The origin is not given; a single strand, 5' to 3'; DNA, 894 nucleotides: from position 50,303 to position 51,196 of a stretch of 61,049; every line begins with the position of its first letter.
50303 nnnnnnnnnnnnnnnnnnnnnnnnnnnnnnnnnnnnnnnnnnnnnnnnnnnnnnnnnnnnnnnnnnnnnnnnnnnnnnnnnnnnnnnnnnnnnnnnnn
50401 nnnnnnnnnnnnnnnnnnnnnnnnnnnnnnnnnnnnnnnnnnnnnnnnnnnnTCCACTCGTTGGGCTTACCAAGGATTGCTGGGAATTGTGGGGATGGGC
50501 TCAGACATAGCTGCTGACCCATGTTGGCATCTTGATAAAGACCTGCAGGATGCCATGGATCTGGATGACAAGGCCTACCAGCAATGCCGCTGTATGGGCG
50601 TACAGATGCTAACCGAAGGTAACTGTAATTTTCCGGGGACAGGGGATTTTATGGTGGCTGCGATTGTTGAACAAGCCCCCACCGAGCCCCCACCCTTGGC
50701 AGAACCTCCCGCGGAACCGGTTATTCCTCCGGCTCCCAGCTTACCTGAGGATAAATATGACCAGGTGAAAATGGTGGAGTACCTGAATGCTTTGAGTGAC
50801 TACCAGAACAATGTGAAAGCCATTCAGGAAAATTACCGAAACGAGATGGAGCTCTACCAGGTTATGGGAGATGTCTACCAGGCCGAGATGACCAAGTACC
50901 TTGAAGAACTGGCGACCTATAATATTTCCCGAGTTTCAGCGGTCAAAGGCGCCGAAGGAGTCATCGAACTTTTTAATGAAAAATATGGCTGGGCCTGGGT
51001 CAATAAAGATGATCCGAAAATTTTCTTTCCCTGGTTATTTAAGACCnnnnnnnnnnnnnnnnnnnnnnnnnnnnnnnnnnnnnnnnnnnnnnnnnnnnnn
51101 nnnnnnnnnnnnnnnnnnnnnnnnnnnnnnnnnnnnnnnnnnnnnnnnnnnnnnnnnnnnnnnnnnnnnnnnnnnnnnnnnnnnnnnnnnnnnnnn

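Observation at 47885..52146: Triple-FHA ABCG-type transporter with a large Cys/Pro/coiled-coil outer insert, translationally coupled to a DUF1080-like lipoprotein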

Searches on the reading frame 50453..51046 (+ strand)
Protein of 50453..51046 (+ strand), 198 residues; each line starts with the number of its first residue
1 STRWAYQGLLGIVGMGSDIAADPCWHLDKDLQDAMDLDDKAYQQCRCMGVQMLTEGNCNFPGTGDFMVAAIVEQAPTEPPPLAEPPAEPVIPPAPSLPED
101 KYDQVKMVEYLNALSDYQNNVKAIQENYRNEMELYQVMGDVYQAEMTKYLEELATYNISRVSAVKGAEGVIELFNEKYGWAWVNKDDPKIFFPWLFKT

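Call 47: search_protein_families(library=pfam, proteins=[window:50453-51046:+], max_evalue=10)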
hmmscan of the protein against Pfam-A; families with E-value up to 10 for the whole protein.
window:50453-51046:+ (198 aa): 2 families
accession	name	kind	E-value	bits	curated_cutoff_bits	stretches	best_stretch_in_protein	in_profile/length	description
PF24531.2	ANC1_spectrin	-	0.08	13.8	27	1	109-163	8-60/95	Nuclear anchorage protein 1, spectrin repeat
PF08718.16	GLTP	-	0.2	12.3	25.6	1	115-153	29-67/147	Glycolipid transfer protein (GLTP)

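Call 50: search_protein_representatives(protein=window:50453-51046:+)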
Query: 198 residues. Proteins with E-value up to 0.001 (for the whole library): 159; up to 1e-10: 83; up to 1e-30: 25. The best 150 are listed.
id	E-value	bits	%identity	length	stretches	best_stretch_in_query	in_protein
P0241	5.2e-64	231.9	54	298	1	1-197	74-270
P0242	1.1e-56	208.0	47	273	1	2-198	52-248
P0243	2.5e-55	203.5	46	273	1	1-198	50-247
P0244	5.0e-53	196.0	51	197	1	28-196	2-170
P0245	5.3e-53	195.9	46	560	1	1-197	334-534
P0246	1.3e-51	191.3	43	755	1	2-192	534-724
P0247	2.7e-47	177.3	42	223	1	2-196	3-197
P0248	3.5e-47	176.9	40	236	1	1-197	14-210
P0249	4.9e-44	166.6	43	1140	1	2-192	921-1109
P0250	7.4e-44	166.1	45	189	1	35-196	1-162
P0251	2.8e-43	164.2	60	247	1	64-189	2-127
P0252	4.9e-43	163.4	41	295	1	1-188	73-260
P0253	1.9e-42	161.4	41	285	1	1-196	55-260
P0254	8.4e-42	159.3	37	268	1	3-187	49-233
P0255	4.4e-40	153.7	39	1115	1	1-198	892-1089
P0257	1.6e-37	145.3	35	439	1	3-190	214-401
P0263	1.8e-33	132.2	34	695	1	4-195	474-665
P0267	2.1e-30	122.1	31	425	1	4-192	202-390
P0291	7.6e-17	77.9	32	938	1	1-181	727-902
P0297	1.2e-15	73.9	32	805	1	2-182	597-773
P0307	2.2e-13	66.5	34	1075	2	3-95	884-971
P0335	3.5e-09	52.8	35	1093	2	2-144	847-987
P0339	1.9e-08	50.4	31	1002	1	2-127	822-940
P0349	1.7e-07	47.3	31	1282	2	2-101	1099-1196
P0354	3.1e-07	46.4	38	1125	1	2-117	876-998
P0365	3.6e-06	43.0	27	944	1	2-178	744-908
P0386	1.7e-04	37.5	38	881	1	2-74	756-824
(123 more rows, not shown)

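Call 51: search_protein_families(library=pfam, proteins=[P0246, P0263, P0291, P0297, P0339, P0349, P0365, P0386, P0257, P0267], max_evalue=0.0001)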
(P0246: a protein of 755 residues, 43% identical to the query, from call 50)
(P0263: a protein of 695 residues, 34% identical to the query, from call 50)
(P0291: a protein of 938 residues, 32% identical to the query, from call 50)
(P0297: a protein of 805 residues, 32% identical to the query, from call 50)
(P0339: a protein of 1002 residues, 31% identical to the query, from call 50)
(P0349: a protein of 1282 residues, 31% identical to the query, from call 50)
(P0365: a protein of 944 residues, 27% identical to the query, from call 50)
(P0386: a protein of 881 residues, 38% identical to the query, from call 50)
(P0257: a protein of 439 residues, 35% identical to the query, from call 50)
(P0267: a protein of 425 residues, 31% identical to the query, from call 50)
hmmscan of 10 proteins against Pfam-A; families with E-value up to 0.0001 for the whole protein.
P0246 (755 aa): 6 families
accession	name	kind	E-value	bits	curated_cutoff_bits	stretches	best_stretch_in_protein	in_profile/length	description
PF00005.33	ABC_tran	-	5.7e-29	101.9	25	1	33-180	1-137/137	ABC transporter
PF01061.29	ABC2_membrane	-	3.7e-14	53.2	26.9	1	338-543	2-208/211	ABC-2 type transporter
PF13304.12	AAA_21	-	5.1e-11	43.6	27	1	135-209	221-298/304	AAA domain, putative AbiEii toxin, Type IV TA system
PF02463.25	SMC_N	-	2.1e-07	31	40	0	141-221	126-209/220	RecF/RecN/SMC N terminal domain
PF06414.18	Zeta_toxin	-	7.9e-06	25.9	22.3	0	44-83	17-55/199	Zeta toxin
PF13555.12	AAA_29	-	4.6e-05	23.5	27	1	37-64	16-43/61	P-loop containing region of AAA domain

P0263 (695 aa): 1 family
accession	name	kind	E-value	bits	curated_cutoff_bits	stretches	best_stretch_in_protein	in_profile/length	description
PF01061.29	ABC2_membrane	-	5.2e-08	33.1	26.9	1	276-465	2-186/211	ABC-2 type transporter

P0291 (938 aa): 6 families
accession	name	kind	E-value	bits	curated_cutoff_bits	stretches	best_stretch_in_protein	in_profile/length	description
PF00498.31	FHA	-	7.1e-35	119.7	20.7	2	130-195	2-67/67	FHA domain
PF00005.33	ABC_tran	-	1e-30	107.5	25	1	234-380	2-137/137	ABC transporter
PF16697.10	Yop-YscD_cpl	-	3e-25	88.7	33.2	2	127-204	17-93/94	Inner membrane component of T3SS, cytoplasmic domain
PF01061.29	ABC2_membrane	-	4.4e-16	59.5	26.9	1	526-718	1-193/211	ABC-2 type transporter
PF12698.13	ABC2_membrane_3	-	2.8e-08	33.7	31.6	1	585-722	167-299/347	ABC-2 family transporter protein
PF13304.12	AAA_21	-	9.3e-05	23.1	27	0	329-409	214-298/304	AAA domain, putative AbiEii toxin, Type IV TA system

P0297 (805 aa): 7 families
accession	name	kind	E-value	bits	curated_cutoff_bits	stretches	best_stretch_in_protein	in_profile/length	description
PF00005.33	ABC_tran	-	4.4e-31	108.8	25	1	114-265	1-137/137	ABC transporter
PF00498.31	FHA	-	2.6e-19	69.8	20.7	1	13-78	1-67/67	FHA domain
PF01061.29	ABC2_membrane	-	1.4e-16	61.1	26.9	1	391-582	2-187/211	ABC-2 type transporter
PF13304.12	AAA_21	-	9.7e-12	46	27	1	201-291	206-298/304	AAA domain, putative AbiEii toxin, Type IV TA system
PF16697.10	Yop-YscD_cpl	-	1.3e-11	45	33.2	1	11-84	17-90/94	Inner membrane component of T3SS, cytoplasmic domain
PF02463.25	SMC_N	-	1.9e-08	34.4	40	0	218-309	121-215/220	RecF/RecN/SMC N terminal domain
PF12698.13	ABC2_membrane_3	-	3.2e-06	26.9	31.6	1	451-576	165-291/347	ABC-2 family transporter protein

P0339 (1002 aa): 6 families
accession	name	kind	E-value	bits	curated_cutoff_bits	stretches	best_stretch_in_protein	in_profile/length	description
PF00498.31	FHA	-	2.9e-40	137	20.7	3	244-306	2-67/67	FHA domain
PF00005.33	ABC_tran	-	4.1e-31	108.8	25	1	345-492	1-137/137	ABC transporter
PF16697.10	Yop-YscD_cpl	-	8.9e-29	100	33.2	2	240-315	16-93/94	Inner membrane component of T3SS, cytoplasmic domain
PF01061.29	ABC2_membrane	-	2.8e-16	60.2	26.9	1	622-831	1-208/211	ABC-2 type transporter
PF12698.13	ABC2_membrane_3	-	1.1e-06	28.5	31.6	1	678-832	164-318/347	ABC-2 family transporter protein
PF13304.12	AAA_21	-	2.5e-06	28.2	27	0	403-521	181-298/304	AAA domain, putative AbiEii toxin, Type IV TA system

P0349 (1282 aa): 7 families
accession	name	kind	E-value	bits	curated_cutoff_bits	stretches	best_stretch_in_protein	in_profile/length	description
PF00498.31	FHA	-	3.3e-39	133.6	20.7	2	400-465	1-66/67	FHA domain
PF00005.33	ABC_tran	-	1.4e-28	100.6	25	1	616-763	1-137/137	ABC transporter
PF16697.10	Yop-YscD_cpl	-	2.6e-25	88.9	33.2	2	393-466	12-84/94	Inner membrane component of T3SS, cytoplasmic domain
PF01061.29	ABC2_membrane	-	1.6e-19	70.8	26.9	1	903-1108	2-208/211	ABC-2 type transporter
PF12770.12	CHAT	-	1.4e-12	48.1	24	1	114-340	15-272/289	CHAT domain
PF02463.25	SMC_N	-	3.1e-07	30.5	40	0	723-806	125-211/220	RecF/RecN/SMC N terminal domain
PF12698.13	ABC2_membrane_3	-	1.1e-06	28.5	31.6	1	938-1109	144-318/347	ABC-2 family transporter protein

P0365 (944 aa): 6 families
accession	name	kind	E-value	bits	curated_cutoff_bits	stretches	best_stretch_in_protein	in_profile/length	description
PF00005.33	ABC_tran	-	4.3e-30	105.5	25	1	264-411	1-137/137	ABC transporter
PF00498.31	FHA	-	1.3e-18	67.7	20.7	1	142-204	1-66/67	FHA domain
PF01061.29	ABC2_membrane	-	2.7e-16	60.2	26.9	1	608-752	62-207/211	ABC-2 type transporter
PF13304.12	AAA_21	-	2.2e-12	48.1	27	1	358-440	220-298/304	AAA domain, putative AbiEii toxin, Type IV TA system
PF16697.10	Yop-YscD_cpl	-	1.2e-10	42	33.2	1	136-212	13-91/94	Inner membrane component of T3SS, cytoplasmic domain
PF12698.13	ABC2_membrane_3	-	4.3e-05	23.2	31.6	1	609-753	173-317/347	ABC-2 family transporter protein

P0386 (881 aa): 6 families
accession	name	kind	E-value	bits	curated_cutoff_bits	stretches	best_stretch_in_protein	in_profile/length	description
PF00005.33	ABC_tran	-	1.2e-30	107.3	25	1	265-411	1-137/137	ABC transporter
PF01061.29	ABC2_membrane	-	1.2e-21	77.7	26.9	1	556-764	1-207/211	ABC-2 type transporter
PF00498.31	FHA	-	1.8e-08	35.1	20.7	0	41-105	1-66/67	FHA domain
PF13304.12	AAA_21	-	1.9e-08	35.2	27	1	361-440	215-298/304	AAA domain, putative AbiEii toxin, Type IV TA system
PF12698.13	ABC2_membrane_3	-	2.3e-08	34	31.6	1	617-770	169-321/347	ABC-2 family transporter protein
PF16697.10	Yop-YscD_cpl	-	2.8e-06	27.9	33.2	0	27-91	5-68/94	Inner membrane component of T3SS, cytoplasmic domain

P0257 (439 aa): 1 family
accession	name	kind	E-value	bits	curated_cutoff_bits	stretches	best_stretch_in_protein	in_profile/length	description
PF01061.29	ABC2_membrane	-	7.9e-05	22.7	26.9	1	51-221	33-207/211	ABC-2 type transporter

P0267 (425 aa): 0 families

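Call 64: list_cluster_members(proteins=[P0291, P0339, P0349, P0365, P0386, P0307, P0297, P0246, P0335, P0354])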
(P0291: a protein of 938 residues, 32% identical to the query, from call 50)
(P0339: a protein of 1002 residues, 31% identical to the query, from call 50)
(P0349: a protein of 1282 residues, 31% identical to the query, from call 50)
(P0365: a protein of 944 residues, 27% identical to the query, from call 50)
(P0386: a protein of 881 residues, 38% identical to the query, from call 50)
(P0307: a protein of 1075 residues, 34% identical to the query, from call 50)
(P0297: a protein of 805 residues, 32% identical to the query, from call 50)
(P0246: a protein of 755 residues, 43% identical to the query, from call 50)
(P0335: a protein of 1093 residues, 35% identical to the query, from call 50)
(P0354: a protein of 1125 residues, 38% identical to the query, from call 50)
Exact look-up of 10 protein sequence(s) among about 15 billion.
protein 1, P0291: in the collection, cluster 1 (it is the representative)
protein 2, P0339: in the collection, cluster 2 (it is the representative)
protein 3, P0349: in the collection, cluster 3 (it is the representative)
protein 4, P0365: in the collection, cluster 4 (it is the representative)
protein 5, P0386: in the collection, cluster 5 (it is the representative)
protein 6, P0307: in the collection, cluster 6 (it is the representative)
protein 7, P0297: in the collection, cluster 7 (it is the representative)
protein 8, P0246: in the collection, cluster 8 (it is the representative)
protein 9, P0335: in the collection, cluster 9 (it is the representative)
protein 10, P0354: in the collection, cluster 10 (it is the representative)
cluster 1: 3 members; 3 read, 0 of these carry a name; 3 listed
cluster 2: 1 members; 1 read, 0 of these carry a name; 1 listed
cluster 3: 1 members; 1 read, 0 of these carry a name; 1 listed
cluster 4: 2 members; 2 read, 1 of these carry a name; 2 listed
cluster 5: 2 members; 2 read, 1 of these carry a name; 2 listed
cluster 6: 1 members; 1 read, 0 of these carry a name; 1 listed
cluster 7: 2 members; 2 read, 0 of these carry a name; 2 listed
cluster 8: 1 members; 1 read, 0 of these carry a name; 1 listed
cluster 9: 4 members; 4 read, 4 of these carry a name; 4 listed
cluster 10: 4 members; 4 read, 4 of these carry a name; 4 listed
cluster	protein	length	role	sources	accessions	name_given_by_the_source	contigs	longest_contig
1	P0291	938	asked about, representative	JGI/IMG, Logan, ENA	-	-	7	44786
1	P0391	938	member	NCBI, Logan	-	-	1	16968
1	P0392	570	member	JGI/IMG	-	-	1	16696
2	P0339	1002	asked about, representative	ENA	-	-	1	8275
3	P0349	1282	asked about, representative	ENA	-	-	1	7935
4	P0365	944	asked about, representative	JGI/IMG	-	-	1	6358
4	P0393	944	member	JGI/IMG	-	ABC transport system ATP-binding/permease protein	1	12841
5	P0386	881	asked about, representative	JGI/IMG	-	ABC-type multidrug transport system ATPase subunit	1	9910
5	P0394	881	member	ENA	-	-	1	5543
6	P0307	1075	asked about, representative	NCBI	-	-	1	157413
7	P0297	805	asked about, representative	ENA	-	-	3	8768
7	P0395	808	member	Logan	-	-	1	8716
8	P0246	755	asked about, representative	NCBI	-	-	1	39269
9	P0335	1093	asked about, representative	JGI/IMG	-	ABC-type multidrug transport system ATPase subunit/pSer/pThr/pTyr-binding forkhead ...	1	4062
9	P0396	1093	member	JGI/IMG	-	ABC-type multidrug transport system ATPase subunit/pSer/pThr/pTyr-binding forkhead ...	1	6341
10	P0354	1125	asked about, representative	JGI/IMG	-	ABC-type multidrug transport system ATPase subunit/pSer/pThr/pTyr-binding forkhead ...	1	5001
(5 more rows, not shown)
